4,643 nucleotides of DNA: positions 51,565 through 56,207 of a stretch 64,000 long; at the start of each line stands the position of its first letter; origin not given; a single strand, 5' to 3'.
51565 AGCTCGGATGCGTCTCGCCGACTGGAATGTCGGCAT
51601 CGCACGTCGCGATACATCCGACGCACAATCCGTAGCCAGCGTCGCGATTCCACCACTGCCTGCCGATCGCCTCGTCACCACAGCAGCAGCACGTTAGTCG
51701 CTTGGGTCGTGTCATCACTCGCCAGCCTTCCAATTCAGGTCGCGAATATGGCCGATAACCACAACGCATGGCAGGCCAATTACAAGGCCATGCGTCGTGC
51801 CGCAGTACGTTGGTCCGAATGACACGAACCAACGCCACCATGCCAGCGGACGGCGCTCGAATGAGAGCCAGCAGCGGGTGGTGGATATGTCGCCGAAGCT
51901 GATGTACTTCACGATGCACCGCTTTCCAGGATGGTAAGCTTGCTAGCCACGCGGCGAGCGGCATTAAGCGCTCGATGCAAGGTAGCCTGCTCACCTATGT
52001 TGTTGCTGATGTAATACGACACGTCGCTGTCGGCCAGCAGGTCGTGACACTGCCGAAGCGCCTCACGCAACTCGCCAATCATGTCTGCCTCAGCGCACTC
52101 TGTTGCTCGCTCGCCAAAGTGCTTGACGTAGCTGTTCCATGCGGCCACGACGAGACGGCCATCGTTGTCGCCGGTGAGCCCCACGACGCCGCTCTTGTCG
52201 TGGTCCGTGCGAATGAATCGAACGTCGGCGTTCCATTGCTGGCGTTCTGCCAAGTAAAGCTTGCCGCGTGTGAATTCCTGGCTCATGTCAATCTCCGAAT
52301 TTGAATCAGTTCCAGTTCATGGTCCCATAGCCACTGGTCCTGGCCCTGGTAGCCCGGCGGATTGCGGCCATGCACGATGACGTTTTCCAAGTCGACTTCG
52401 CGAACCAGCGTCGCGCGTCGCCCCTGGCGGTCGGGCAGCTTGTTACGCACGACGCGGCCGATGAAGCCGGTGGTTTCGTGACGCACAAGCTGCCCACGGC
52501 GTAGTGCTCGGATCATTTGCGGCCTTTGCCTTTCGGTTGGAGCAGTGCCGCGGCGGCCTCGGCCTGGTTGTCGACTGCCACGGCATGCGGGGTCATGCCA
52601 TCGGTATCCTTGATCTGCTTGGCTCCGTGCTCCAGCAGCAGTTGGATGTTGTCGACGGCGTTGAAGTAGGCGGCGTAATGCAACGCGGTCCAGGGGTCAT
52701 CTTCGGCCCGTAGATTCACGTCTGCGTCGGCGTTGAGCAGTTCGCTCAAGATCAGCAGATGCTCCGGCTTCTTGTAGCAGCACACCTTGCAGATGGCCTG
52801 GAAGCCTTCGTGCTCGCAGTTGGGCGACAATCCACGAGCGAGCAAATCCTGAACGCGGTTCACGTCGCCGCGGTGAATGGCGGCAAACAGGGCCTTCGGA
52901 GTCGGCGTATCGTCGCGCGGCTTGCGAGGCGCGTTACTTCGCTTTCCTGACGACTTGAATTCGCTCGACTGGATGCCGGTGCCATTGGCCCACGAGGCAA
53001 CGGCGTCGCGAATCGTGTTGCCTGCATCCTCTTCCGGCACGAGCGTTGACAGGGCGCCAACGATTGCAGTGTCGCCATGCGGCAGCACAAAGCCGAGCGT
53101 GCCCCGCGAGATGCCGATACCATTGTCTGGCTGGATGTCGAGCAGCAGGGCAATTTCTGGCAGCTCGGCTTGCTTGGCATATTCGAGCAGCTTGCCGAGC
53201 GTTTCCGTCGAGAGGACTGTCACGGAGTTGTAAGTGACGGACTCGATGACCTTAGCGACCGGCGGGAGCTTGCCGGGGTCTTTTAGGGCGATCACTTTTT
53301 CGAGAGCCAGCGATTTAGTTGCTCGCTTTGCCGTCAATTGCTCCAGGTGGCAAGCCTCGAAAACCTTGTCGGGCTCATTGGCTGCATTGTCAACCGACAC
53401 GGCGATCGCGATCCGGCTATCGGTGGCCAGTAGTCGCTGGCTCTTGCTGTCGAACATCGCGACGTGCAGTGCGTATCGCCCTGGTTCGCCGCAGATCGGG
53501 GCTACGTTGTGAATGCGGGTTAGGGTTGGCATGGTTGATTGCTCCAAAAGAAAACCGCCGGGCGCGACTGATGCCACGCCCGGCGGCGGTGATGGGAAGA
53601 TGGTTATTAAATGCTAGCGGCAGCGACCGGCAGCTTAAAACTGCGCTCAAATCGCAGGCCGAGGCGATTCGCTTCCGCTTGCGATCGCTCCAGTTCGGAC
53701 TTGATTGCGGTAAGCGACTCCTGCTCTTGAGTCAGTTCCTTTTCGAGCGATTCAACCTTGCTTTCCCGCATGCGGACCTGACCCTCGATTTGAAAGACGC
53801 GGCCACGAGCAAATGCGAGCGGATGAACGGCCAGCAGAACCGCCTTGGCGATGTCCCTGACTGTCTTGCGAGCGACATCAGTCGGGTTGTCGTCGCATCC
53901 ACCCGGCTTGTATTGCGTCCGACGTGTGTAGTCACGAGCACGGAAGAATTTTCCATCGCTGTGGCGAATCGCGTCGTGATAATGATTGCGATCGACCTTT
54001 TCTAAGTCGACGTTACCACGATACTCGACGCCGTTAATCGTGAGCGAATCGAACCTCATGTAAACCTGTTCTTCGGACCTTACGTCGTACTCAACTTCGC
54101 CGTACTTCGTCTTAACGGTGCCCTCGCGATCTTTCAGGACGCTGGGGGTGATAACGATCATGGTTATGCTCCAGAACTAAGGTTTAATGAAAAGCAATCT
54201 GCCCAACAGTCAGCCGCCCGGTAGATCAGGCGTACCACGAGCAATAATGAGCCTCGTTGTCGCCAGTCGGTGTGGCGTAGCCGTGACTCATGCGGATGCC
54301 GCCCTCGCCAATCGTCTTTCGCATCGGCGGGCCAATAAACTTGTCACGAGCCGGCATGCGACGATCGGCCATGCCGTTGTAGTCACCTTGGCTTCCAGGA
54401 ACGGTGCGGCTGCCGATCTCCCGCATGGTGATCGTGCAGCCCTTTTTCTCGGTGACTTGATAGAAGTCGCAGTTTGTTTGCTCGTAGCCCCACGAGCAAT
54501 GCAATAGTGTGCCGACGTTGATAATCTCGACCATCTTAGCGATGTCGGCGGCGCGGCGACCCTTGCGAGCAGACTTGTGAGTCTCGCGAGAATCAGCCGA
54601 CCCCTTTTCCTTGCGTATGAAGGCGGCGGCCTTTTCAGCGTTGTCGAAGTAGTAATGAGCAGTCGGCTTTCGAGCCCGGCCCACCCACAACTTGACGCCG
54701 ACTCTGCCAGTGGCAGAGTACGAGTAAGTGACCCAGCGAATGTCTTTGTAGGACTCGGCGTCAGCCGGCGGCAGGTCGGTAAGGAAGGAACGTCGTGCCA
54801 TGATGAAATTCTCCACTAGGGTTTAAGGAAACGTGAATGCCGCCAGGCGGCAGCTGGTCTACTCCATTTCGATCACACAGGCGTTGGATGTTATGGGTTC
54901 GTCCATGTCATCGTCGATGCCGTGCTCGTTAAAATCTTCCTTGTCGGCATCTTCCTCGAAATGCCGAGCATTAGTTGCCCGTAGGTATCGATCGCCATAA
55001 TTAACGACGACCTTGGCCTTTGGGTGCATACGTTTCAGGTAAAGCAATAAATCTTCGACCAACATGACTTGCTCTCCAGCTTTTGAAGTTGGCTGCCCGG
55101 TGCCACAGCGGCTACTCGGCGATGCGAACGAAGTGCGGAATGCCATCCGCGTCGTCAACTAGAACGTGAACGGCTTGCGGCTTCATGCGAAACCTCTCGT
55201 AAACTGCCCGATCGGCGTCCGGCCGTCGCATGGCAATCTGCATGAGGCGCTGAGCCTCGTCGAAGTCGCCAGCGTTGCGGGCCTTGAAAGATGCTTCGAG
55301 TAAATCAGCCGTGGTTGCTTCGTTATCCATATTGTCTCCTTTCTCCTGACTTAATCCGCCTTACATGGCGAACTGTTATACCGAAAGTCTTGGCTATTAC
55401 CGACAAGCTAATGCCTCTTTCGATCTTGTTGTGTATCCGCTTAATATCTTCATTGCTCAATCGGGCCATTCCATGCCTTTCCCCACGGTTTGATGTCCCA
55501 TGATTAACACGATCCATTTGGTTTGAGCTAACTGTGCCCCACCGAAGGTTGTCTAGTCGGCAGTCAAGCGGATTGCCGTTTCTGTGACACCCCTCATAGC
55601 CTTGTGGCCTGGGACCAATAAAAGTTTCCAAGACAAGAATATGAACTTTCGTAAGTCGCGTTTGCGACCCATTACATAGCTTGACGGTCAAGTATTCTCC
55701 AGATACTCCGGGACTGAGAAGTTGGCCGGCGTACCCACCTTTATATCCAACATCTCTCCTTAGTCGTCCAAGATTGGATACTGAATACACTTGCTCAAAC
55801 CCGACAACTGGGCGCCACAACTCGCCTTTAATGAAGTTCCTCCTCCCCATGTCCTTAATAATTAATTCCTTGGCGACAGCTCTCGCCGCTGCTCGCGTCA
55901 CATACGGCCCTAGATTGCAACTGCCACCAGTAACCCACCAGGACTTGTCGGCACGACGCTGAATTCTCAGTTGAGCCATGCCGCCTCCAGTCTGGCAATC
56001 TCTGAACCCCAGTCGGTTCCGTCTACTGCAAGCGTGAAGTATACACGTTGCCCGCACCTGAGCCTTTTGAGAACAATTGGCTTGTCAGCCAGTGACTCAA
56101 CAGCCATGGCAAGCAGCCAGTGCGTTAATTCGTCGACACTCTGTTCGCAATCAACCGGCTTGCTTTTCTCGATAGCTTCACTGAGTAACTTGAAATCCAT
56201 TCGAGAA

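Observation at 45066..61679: Conserved start-associated sequence upstream of at least 7 early genes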

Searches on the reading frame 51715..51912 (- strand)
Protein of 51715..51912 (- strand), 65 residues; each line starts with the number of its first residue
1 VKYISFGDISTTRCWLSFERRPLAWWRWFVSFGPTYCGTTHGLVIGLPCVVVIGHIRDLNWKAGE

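Call 65: search_protein_families(library=pfam, proteins=[window:51715-51912:-], max_evalue=0.1)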
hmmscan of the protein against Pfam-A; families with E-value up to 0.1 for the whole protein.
window:51715-51912:- (65 aa): 0 families

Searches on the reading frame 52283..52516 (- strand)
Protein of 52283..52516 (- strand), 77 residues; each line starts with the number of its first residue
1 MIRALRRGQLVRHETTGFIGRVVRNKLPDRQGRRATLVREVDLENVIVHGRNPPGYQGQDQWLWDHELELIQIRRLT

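Call 22: search_protein_families(library=pfam, proteins=[window:52283-52516:-], max_evalue=0.1)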
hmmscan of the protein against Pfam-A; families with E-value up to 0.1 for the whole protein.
window:52283-52516:- (77 aa): 1 family
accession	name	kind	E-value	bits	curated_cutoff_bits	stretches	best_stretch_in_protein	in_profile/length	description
PF22181.1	TarS_linker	-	0.053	14.3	27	1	11-46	61-96/100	Glycosyl transferase TarS linker domain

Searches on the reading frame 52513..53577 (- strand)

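Call 15: search_protein_families(library=phrogs, proteins=[window:52513-53577:-], max_evalue=0.001)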
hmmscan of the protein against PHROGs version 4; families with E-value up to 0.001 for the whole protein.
window:52513-53577:- (354 aa): 3 families
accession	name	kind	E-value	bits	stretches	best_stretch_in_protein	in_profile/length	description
phrog_9049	-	unknown function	4.5e-10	37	1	216-348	3118-3246/4700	-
phrog_9262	-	unknown function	1.6e-07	32.1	1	276-335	55-116/253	-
phrog_16592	-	unknown function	0.00022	20.2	1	277-346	194-265/974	-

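Call 22: search_protein_families(library=pfam, proteins=[window:52513-53532:-], max_evalue=0.1)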
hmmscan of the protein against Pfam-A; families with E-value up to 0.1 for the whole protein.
window:52513-53532:- (339 aa): 5 families
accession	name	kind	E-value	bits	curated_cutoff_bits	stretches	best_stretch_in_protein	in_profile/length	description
PF12796.13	Ank_2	-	6.6e-13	49.5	27.3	1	258-332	9-81/90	Ankyrin repeats (3 copies)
PF13637.12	Ank_4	-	9.9e-09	35.7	22.7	2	256-300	7-50/50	Ankyrin repeats (many copies)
PF00023.36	Ank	-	1.6e-08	34.8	21.1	1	281-304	3-26/33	Ankyrin repeat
PF13606.12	Ank_3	-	2.8e-05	24.6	22.3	1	280-304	2-26/30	Ankyrin repeat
PF13857.12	Ank_5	-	3.6e-05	24.5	27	1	265-304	1-41/56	Ankyrin repeats (many copies)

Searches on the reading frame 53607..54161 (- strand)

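Call 15: search_protein_families(library=phrogs, proteins=[window:53607-54161:-], max_evalue=0.001)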
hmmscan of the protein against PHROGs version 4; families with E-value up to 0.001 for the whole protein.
window:53607-54161:- (184 aa): 0 families

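Call 36: search_protein_families(library=pfam, proteins=[window:53607-54161:-], max_evalue=0.1)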
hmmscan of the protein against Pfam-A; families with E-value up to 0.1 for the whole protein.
window:53607-54161:- (184 aa): 4 families
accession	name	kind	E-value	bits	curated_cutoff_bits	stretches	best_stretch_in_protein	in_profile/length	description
PF25366.1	RUFY4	-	0.0027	18.4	27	1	124-166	13-55/90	RUFY4-like domain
PF10481.14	CENP-F_N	-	0.016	15.4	37.7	1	113-165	88-133/304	Cenp-F N-terminal domain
PF16159.10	FOXP-CC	-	0.025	15.5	28.9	1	127-157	38-68/69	FOXP coiled-coil domain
PF08487.16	VIT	-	0.042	14.4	26.5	0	21-68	31-78/111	Vault protein inter-alpha-trypsin domain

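Call 55: search_protein_families(library=ncbifam, proteins=[window:53607-54161:-], max_evalue=0.1)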
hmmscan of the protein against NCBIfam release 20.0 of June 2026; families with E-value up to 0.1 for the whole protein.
window:53607-54161:- (184 aa): 2 families
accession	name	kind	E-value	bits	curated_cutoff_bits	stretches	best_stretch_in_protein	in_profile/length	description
NF049847.1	FtsL_COG5462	equivalog_domain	0.018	14.7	50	1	115-157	11-53/85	cell division protein FtsL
NF047368.1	collar_FlbB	equivalog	0.061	13.1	110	1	126-164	66-104/193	periplasmic-type flagellar collar protein FlbB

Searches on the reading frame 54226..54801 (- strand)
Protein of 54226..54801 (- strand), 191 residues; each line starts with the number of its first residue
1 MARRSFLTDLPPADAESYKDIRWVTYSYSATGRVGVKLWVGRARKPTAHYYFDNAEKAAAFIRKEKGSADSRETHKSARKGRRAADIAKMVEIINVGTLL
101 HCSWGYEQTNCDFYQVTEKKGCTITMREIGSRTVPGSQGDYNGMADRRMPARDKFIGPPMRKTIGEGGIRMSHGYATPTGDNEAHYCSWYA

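Call 8: search_protein_families(library=pfam, proteins=[window:54226-54801:-], max_evalue=0.01)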
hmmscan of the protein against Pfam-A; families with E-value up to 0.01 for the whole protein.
window:54226-54801:- (191 aa): 0 families

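Call 9: search_protein_families(library=phrogs, proteins=[window:54226-54801:-], max_evalue=0.001)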
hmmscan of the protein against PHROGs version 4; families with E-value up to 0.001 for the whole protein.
window:54226-54801:- (191 aa): 1 family
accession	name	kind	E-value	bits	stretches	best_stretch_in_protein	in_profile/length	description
phrog_37844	-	unknown function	5.5e-15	56.9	1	14-190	22-201/202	-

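Call 55: search_protein_families(library=ncbifam, proteins=[window:54226-54801:-], max_evalue=0.1)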
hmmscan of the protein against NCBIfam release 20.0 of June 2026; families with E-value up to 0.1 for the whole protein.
window:54226-54801:- (191 aa): 0 families

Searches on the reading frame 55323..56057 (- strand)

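Call 15: search_protein_families(library=phrogs, proteins=[window:55323-56057:-], max_evalue=0.001)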
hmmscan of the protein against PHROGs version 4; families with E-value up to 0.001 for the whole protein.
window:55323-56057:- (244 aa): 8 families
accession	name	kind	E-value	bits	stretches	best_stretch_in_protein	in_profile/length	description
phrog_1492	-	DNA, RNA and nucleotide metabolism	2.4e-41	143.2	1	64-191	30-167/414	HNH endonuclease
phrog_59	-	DNA, RNA and nucleotide metabolism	1e-38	134.8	1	71-242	130-273/423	HNH endonuclease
phrog_959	-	DNA, RNA and nucleotide metabolism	9.3e-26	91.2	1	77-206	4-129/138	HNH endonuclease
phrog_99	-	DNA, RNA and nucleotide metabolism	6.5e-13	50.1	1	91-190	120-212/383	HNH endonuclease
phrog_4578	-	DNA, RNA and nucleotide metabolism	2.3e-08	35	1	132-186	8-62/130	HNH endonuclease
phrog_826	-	DNA, RNA and nucleotide metabolism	4.4e-06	27.5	1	132-185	106-160/281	HNH endonuclease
phrog_1872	-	DNA, RNA and nucleotide metabolism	1e-05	26.6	1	128-214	56-140/166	endonuclease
phrog_6156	-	DNA, RNA and nucleotide metabolism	0.00093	19.6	0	188-239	174-225/261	endonuclease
